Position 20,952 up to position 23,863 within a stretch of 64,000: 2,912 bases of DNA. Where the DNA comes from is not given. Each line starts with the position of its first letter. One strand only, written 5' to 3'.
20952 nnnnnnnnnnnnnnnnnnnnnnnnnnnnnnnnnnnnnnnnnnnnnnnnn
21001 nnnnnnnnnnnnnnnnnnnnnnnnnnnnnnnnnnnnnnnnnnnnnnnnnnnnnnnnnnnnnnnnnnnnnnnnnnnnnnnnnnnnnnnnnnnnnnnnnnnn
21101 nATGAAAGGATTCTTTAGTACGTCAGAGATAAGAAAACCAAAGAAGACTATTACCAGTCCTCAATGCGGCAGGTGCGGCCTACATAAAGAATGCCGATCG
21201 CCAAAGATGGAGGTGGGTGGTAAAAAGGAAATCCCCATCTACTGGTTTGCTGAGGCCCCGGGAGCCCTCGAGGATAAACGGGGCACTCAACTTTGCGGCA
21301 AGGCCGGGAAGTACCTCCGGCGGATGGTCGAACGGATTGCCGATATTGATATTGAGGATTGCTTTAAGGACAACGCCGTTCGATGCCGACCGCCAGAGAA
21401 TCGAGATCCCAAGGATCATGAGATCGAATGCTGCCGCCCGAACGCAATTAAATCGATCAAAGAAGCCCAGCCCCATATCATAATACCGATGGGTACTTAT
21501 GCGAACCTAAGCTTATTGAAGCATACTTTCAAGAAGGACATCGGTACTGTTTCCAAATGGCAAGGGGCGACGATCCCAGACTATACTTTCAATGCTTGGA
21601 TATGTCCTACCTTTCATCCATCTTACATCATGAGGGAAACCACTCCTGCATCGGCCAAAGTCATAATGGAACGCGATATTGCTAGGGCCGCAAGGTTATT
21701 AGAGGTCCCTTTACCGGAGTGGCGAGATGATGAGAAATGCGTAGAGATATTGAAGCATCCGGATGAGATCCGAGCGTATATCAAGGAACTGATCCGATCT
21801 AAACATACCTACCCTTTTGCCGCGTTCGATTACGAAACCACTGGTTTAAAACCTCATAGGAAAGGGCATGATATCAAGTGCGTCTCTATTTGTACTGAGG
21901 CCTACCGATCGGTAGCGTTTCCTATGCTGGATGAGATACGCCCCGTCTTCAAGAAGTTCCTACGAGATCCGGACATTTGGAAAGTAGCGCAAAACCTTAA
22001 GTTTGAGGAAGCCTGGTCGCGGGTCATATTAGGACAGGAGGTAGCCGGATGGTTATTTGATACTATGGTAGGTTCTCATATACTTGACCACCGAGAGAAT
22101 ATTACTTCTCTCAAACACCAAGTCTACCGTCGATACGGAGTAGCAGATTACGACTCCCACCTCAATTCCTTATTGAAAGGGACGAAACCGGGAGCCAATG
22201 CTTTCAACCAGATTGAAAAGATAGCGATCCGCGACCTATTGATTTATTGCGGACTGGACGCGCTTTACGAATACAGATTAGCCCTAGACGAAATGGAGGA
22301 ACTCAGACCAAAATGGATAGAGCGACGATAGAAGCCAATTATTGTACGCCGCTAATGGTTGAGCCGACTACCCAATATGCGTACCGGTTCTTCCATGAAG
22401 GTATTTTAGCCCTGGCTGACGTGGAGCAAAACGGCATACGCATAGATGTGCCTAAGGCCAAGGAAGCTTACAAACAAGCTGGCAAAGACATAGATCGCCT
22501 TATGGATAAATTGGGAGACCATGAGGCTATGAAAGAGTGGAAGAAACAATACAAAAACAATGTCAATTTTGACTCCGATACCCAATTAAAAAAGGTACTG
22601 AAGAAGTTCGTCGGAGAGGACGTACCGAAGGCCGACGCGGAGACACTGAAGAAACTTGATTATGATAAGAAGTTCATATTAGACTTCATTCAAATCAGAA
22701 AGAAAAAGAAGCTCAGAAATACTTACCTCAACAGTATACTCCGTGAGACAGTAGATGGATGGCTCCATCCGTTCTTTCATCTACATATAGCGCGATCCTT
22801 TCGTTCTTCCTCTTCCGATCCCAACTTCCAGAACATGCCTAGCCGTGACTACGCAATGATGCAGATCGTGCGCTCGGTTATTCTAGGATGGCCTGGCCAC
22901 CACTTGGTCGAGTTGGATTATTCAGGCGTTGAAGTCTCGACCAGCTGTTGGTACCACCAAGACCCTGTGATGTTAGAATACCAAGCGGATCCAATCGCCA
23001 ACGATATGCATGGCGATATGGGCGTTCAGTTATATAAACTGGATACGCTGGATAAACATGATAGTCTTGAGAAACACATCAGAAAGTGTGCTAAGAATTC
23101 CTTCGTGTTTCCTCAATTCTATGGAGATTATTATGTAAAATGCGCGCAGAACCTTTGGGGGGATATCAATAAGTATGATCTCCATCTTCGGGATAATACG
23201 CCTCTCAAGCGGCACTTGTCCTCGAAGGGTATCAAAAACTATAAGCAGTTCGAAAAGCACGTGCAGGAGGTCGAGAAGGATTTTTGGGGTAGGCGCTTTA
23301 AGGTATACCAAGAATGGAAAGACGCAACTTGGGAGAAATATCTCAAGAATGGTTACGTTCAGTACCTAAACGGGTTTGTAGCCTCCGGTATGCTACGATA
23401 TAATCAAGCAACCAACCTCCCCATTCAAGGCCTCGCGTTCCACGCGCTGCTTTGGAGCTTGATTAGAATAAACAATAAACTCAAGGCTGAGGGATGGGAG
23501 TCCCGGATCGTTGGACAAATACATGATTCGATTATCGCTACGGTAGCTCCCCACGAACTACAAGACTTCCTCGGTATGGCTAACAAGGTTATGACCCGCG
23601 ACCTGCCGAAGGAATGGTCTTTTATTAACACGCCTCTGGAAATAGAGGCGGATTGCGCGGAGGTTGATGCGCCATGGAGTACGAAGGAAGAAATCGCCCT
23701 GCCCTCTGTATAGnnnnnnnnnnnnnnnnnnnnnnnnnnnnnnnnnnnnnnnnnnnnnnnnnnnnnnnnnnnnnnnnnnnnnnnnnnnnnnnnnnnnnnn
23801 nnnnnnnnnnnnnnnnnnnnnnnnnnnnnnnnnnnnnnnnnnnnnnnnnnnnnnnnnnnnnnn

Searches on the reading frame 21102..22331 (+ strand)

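Call 10: search_protein_families(library=phrogs, proteins=[window:21102-22331:+], max_evalue=0.001)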
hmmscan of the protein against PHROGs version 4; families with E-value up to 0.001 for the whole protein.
window:21102-22331:+ (409 aa): 2 families
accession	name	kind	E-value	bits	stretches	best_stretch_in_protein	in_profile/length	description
phrog_17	-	DNA, RNA and nucleotide metabolism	5.2e-30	105.2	1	57-404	493-831/1445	DNA polymerase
phrog_4008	-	DNA, RNA and nucleotide metabolism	1.8e-08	34.9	1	102-298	77-280/281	DNA polymerase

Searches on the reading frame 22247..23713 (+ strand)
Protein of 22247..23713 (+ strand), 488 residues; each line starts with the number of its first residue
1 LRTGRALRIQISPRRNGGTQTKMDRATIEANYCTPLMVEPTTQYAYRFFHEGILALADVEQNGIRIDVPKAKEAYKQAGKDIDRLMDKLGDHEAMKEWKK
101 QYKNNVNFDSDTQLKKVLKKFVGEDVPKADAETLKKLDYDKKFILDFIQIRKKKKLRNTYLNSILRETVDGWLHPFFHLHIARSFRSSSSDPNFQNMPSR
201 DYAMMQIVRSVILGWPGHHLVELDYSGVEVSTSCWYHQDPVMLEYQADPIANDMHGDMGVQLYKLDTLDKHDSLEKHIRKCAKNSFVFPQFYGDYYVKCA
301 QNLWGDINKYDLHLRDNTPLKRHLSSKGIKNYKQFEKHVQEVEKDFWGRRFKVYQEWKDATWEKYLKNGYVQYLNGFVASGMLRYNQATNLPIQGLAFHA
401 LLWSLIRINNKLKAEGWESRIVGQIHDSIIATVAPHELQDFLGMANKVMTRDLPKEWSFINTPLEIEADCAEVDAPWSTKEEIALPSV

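Call 10: search_protein_families(library=phrogs, proteins=[window:22247-23713:+], max_evalue=0.001)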
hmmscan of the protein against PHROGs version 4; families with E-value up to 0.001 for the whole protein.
window:22247-23713:+ (488 aa): 6 families
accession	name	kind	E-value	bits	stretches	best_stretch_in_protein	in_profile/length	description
phrog_17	-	DNA, RNA and nucleotide metabolism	2.3e-55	189.2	1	42-483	833-1236/1445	DNA polymerase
phrog_2573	-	DNA, RNA and nucleotide metabolism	4.2e-16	60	1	339-468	116-268/336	DNA polymerase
phrog_5995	-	DNA, RNA and nucleotide metabolism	9.6e-12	46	1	347-460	31-154/236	DNA polymerase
phrog_12241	-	DNA, RNA and nucleotide metabolism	4.6e-07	30.2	1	75-201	359-497/502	DNA polymerase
phrog_23226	-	DNA, RNA and nucleotide metabolism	4.7e-06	26.3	1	99-231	221-352/611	DNA polymerase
phrog_15971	-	DNA, RNA and nucleotide metabolism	0.00089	19.5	0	56-448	14-348/376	DNA polymerase I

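Call 39: search_dna_similar(query=window:22247-23713:+, collection=phages, mode=protein, max_rows=15)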
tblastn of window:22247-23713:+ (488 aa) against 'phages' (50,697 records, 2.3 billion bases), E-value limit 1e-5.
Records with a match: 1188; places in all: 1188; records where one place covers at least 80% of the query: 890.
Best place of each record, by identity: <60% 1188.
By first word of the organism name: Vibrio 350; Salmonella 314; Escherichia 141; Klebsiella 83; Bacillus 80; Bacteriophage 32; Clostridium 31; Phage 14; Pseudomonas 12; Proteus 10; and 47 more.
By host as written in the record: - 379; Salmonella enterica subsp. enterica serovar Enteritidis PT1 53; Escherichia coli 45; Clostridium sporogenes ATCC-15579 29; Salmonella sp. 28; Salmonella enterica 27; Klebsiella pneumoniae 27; Salmonella enterica subsp. enterica serovar Enteritidis 22; and 271 more.
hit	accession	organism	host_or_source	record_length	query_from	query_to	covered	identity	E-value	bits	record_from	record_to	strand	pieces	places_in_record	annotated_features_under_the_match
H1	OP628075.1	Lysinibacillus phage vB_LfM_LysYB1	Lysinibacillus fusiformis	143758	25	471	92%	24.6%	3e-14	82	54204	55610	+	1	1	DNA polymerase family A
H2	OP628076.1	Lysinibacillus phage vB_LfM_LysYB2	Lysinibacillus fusiformis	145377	25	471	92%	24.6%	3e-14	82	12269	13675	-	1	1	DNA polymerase family A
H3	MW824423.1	Vibrio phage 70E35.5a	Vibrio crassostreae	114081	37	469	89%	24.5%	9e-20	99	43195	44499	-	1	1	hypothetical protein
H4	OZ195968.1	Vibrio phage D391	Seawater and oysters mix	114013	37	469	89%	24.3%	2e-19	98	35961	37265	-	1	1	DNA polymerase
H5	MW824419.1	Vibrio phage 294E48.1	Vibrio crassostreae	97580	37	469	89%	24.3%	2e-19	98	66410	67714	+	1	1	hypothetical protein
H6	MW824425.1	Vibrio phage 70E37.1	Vibrio crassostreae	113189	37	469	89%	24.3%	2e-19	98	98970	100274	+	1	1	hypothetical protein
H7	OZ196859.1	Vibrio phage 70E37-2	Seawater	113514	37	469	89%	24.3%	2e-19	98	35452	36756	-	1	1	DNA polymerase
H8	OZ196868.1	Vibrio phage 70E35-3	Seawater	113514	37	469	89%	24.3%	2e-19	98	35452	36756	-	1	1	DNA polymerase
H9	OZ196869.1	Vibrio phage 70E35-1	Seawater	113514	37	469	89%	24.3%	2e-19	98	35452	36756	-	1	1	DNA polymerase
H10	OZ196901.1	Vibrio phage 70E34-3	Seawater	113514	37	469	89%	24.3%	2e-19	98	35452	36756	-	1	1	DNA polymerase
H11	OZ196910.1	Vibrio phage 70E37-4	Seawater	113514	37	469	89%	24.3%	2e-19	98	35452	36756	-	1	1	DNA polymerase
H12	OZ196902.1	Vibrio phage 70E34-1a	Seawater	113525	37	469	89%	24.3%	2e-19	98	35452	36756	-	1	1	DNA polymerase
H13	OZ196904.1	Vibrio phage 70E34-1b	Seawater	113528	37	469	89%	24.3%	2e-19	98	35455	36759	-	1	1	DNA polymerase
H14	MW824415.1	Vibrio phage 234P1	Vibrio crassostreae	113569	37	469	89%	24.3%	2e-19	98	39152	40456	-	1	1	putative DNA-directed DNA polymerase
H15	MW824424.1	Vibrio phage 70E35.6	Vibrio crassostreae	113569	37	469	89%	24.3%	2e-19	98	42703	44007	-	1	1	hypothetical protein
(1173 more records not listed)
